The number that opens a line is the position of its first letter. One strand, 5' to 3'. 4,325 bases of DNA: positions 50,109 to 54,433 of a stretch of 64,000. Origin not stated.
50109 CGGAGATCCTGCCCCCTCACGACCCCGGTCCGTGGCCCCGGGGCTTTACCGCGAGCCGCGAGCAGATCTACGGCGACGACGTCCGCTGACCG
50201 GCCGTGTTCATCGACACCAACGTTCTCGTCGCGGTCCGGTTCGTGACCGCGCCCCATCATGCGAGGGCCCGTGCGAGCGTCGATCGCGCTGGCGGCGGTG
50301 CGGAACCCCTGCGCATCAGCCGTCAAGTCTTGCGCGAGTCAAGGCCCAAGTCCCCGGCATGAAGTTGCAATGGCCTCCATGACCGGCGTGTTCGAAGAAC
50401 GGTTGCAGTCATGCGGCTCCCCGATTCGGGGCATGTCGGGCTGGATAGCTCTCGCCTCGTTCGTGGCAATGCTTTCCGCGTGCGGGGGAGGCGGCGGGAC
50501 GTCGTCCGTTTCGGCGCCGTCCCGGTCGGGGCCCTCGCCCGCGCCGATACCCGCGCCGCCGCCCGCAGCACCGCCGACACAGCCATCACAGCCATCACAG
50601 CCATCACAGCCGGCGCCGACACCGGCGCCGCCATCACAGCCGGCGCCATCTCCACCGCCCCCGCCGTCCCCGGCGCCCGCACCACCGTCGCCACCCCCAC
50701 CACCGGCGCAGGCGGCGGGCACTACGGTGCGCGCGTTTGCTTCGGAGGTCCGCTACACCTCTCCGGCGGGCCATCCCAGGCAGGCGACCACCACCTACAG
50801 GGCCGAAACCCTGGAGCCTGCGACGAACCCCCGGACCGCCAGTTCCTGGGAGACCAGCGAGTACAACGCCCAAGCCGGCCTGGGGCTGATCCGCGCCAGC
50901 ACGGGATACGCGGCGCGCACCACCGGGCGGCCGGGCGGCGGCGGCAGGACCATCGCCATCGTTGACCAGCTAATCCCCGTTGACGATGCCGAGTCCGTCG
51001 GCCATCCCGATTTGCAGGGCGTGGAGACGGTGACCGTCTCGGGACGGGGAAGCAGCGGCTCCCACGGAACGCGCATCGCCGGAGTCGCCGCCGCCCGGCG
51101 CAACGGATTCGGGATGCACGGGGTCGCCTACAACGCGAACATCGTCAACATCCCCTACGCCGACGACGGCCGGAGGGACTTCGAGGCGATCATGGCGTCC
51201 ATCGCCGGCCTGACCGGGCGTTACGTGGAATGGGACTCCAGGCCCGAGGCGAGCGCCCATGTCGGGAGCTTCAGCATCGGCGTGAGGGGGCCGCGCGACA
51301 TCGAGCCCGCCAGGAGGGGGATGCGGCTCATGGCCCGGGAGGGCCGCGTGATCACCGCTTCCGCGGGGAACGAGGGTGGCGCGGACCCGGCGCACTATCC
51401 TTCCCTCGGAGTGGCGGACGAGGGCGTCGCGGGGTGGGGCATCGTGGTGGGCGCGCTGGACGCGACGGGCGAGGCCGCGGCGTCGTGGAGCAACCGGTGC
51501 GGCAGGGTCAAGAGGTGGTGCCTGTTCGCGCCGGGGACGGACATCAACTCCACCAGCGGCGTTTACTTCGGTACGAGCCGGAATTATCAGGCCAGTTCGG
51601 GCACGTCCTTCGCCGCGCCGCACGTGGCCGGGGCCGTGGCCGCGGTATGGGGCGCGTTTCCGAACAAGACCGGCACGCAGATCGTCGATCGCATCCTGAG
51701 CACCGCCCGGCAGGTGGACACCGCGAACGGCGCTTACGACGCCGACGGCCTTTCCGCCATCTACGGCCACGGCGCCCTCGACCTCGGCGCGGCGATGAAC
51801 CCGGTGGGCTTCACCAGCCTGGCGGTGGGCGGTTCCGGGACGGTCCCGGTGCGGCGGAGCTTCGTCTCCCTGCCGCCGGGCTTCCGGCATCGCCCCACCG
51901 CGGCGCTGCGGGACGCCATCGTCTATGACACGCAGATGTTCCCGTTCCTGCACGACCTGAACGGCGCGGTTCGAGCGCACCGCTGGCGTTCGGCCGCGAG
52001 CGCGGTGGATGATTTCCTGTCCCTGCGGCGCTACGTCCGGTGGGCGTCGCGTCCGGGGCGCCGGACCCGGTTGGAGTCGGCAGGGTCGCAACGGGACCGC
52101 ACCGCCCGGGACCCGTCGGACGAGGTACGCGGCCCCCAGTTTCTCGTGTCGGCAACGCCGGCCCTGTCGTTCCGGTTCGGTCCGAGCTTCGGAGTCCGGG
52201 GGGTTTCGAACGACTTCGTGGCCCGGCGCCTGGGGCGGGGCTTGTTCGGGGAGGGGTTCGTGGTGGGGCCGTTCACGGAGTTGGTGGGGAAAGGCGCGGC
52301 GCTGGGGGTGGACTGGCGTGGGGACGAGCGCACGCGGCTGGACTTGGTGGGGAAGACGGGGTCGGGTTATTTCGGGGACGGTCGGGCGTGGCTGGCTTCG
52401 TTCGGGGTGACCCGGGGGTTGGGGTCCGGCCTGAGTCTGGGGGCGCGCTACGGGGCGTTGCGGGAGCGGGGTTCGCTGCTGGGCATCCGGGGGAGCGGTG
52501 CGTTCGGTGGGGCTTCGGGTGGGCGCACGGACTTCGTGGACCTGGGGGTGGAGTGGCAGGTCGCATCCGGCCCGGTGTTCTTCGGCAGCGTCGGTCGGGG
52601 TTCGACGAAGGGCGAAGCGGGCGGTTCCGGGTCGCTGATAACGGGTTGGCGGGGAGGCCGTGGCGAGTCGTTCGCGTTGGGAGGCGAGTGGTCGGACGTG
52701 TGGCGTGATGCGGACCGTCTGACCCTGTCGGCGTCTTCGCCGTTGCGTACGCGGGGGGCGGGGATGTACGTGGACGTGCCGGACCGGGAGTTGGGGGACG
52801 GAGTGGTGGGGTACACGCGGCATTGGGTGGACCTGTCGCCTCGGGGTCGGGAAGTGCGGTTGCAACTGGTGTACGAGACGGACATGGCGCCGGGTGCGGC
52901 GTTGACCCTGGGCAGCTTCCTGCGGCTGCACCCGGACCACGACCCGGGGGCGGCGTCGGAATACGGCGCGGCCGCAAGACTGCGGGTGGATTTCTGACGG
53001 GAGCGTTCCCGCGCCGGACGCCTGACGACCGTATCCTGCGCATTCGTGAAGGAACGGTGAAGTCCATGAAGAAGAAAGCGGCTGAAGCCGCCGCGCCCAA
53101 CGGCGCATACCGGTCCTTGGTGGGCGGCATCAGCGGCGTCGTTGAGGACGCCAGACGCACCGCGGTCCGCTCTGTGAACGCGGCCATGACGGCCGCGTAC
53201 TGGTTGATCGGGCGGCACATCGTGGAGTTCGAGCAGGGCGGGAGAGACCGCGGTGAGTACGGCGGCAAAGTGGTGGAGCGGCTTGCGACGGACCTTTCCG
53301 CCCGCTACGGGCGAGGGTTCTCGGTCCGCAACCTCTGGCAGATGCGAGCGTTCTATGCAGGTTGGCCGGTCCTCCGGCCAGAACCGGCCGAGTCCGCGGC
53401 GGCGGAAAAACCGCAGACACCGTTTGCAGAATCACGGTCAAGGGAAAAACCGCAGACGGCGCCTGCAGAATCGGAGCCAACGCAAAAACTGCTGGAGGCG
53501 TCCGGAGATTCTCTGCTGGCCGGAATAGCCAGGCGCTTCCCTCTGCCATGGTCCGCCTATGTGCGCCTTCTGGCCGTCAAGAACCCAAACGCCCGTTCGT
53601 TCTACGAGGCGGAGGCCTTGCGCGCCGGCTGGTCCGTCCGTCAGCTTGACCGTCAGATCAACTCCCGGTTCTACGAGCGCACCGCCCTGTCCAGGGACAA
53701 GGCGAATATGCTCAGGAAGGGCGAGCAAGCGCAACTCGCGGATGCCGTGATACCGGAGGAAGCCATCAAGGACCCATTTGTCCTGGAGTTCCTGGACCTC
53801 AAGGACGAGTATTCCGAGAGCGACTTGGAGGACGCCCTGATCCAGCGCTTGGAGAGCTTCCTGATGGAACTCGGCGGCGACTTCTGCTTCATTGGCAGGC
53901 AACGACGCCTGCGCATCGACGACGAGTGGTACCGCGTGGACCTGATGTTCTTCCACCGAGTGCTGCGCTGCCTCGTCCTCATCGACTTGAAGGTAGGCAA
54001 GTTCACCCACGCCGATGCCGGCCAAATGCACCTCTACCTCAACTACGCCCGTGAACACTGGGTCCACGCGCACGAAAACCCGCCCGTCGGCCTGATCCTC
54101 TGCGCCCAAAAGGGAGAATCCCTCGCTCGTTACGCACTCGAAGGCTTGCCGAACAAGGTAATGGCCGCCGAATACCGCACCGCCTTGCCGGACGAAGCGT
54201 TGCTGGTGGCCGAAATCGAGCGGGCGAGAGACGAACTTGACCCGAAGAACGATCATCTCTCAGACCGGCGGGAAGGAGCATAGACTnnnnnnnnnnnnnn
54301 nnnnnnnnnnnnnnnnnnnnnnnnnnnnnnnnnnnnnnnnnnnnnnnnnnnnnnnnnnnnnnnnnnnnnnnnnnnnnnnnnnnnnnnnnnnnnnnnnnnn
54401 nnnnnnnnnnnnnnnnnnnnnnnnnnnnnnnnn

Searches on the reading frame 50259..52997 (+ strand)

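Call 49: search_protein_families(library=pfam, proteins=[window:50259-52997:+], max_evalue=0.001)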
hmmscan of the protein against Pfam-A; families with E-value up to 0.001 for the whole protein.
window:50259-52997:+ (912 aa): 1 family
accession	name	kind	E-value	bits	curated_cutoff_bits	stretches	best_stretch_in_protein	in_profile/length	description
PF00082.27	Peptidase_S8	-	4.4e-33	115.3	21.8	1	263-505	50-288/288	Subtilase family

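Call 70: search_protein_families(library=padloc, proteins=[window:50259-52997:+], max_evalue=0.001)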
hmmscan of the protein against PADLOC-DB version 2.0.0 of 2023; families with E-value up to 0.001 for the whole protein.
window:50259-52997:+ (912 aa): 1 family
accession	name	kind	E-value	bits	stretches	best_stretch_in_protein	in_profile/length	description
PDLC03014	subtilase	-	7.5e-15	53.3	1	223-488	168-378/391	-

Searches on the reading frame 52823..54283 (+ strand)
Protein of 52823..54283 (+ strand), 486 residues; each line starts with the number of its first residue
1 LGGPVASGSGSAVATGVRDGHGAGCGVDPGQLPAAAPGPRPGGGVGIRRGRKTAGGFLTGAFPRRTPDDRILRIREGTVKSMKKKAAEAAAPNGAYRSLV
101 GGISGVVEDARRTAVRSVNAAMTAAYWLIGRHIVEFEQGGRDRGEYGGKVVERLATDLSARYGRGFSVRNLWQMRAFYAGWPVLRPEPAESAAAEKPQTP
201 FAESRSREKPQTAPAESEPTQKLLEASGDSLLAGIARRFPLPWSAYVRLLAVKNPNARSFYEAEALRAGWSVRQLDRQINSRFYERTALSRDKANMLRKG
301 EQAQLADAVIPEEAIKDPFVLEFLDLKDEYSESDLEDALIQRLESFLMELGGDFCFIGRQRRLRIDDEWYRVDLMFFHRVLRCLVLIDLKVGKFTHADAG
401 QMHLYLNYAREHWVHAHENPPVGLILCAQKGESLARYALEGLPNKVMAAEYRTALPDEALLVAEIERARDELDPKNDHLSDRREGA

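Call 49: search_protein_families(library=pfam, proteins=[window:52823-54283:+], max_evalue=0.001)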
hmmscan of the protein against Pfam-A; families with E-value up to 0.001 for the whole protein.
window:52823-54283:+ (486 aa): 2 families
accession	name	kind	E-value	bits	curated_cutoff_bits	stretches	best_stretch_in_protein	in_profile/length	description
PF06250.17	YhcG_C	-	8.6e-56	188.6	32.5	1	313-459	2-148/157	YhcG PDDEXK nuclease domain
PF17761.7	DUF1016_N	-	6.5e-39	133.6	32.8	1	103-286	2-137/137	DUF1016 N-terminal domain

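Call 70: search_protein_families(library=padloc, proteins=[window:52823-54283:+], max_evalue=0.001)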
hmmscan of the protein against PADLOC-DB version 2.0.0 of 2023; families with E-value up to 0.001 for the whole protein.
window:52823-54283:+ (486 aa): 32 families (the best 25 are shown)
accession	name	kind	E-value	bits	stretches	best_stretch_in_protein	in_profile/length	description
PDLC04807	PDC-S02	-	1.7e-133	443.2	1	82-475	4-345/351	-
PDLC04795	PDC-S02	-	9.8e-87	289.4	1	78-467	12-342/357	-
PDLC04810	PDC-S02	-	1.1e-86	289.2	1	93-456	8-333/355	-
PDLC04803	PDC-S02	-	2.8e-84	280.9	1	161-472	5-261/269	-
PDLC04831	PDC-S02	-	1.6e-83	279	1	86-459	5-323/346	-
PDLC04822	PDC-S02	-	4.9e-76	254.1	1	97-430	11-287/294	-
PDLC04820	PDC-S02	-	2.8e-75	251.4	2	241-474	124-325/332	-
PDLC04827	PDC-S02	-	6.3e-68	226.9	2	241-367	105-231/234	-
PDLC04813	PDC-S02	-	6.6e-48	160.9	1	312-466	5-159/175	-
PDLC01464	PD_DExK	-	2.8e-44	148.5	1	243-388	1-126/126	"CAS-I,CAS-II,CAS-III,CAS-IV,CAS-V,CAS-VI; associated"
PDLC04812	PDC-S02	-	2.4e-40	135.9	2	96-183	8-95/151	-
PDLC04817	PDC-S02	-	2.1e-39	133.8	3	237-342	101-207/286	-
PDLC04826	PDC-S02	-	6.8e-37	125.2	1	86-354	5-216/222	-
PDLC04802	PDC-S02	-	2.4e-36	123.4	2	96-280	9-149/171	-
PDLC04825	PDC-S02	-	4.2e-31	106.3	2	91-178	9-95/193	-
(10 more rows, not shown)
